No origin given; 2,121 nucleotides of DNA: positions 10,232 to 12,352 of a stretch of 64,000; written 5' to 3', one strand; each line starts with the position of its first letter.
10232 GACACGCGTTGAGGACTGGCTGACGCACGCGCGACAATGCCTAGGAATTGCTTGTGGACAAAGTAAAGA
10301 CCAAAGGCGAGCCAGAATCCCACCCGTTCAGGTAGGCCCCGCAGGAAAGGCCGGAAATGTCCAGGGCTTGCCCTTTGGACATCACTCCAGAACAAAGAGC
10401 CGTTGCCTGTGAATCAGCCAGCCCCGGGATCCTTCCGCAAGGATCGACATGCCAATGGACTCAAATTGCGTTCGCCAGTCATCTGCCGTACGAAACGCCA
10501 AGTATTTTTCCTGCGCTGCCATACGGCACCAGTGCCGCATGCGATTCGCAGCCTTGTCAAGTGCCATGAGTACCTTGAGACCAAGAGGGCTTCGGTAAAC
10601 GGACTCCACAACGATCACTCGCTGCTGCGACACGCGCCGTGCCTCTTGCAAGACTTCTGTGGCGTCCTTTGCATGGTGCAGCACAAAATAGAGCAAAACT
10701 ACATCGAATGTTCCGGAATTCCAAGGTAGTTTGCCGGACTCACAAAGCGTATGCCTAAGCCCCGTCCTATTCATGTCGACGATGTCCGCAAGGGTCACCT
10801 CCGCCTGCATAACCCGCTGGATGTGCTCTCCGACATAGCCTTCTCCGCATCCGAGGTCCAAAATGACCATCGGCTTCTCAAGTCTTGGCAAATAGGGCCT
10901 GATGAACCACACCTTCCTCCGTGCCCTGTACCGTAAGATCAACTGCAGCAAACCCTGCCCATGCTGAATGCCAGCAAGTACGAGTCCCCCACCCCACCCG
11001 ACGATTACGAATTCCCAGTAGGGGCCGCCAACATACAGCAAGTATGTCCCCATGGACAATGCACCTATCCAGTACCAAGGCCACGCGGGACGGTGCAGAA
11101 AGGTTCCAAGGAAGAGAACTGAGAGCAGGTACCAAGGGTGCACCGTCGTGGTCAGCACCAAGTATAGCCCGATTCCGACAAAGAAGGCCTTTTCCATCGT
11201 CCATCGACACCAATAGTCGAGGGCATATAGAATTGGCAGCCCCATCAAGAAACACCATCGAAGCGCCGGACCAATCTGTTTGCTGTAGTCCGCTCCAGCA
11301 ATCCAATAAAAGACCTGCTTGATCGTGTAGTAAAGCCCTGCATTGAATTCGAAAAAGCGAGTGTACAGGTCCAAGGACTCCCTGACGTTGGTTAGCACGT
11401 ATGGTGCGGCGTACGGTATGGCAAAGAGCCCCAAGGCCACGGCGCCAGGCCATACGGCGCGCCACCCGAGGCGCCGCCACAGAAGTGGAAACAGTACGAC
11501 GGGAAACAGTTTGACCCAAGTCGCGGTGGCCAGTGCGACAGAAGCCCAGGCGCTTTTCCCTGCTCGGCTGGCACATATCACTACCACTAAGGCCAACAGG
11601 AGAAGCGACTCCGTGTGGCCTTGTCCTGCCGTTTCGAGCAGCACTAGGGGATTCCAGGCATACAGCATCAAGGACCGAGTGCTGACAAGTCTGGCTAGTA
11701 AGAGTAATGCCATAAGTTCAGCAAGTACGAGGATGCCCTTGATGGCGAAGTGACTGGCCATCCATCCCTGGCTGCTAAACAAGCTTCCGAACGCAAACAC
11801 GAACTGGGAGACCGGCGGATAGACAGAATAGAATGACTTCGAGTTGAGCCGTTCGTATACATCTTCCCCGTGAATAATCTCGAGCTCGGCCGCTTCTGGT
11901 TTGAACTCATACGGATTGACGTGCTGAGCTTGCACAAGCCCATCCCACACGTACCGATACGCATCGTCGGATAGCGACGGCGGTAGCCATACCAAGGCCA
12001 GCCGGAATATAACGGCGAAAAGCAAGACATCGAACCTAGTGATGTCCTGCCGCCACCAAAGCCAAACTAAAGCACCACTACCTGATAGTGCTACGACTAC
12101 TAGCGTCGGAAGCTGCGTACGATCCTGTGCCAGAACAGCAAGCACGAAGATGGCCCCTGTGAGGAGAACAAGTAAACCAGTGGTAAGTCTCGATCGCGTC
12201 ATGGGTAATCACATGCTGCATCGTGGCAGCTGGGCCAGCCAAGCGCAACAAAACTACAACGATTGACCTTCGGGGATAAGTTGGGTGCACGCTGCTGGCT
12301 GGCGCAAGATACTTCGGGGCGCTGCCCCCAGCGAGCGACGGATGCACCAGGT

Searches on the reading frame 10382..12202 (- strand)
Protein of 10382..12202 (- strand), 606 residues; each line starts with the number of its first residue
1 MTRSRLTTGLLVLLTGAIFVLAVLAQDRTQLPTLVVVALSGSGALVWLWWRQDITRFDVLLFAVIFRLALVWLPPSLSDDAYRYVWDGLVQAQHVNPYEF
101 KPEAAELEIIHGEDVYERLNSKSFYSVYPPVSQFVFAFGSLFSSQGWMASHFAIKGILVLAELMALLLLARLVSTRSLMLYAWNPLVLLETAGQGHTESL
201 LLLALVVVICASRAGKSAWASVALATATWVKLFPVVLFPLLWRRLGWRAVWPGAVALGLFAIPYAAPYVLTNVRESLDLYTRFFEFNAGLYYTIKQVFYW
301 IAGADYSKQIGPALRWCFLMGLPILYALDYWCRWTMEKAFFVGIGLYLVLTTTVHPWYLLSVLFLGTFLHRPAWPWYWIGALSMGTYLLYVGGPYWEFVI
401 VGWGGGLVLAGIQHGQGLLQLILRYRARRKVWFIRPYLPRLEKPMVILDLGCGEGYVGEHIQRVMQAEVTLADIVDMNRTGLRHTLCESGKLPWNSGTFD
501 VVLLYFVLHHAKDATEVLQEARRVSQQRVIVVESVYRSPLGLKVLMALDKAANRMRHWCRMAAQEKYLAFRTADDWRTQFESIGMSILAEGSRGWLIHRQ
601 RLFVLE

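Call 81: search_protein_families(library=ncbifam, proteins=[window:10382-12202:-], max_evalue=0.00001)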
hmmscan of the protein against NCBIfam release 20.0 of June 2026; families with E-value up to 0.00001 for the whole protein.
window:10382-12202:- (606 aa): 4 families
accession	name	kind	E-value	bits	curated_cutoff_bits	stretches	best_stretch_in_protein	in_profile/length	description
NF004452.0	PRK05785.1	equivalog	2e-12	47.1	207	1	434-532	42-144/228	hypothetical protein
NF045667.1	MTase_DVU1556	equivalog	6.1e-08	32.4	155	1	441-587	20-162/213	DVU_1556 family methyltransferase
NF004851.0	PRK06202.1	equivalog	2.4e-07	30.4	243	1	435-548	53-180/237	hypothetical protein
TIGR02072.1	BioC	equivalog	3.9e-06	26.9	184.95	1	443-536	34-135/244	malonyl-ACP O-methyltransferase BioC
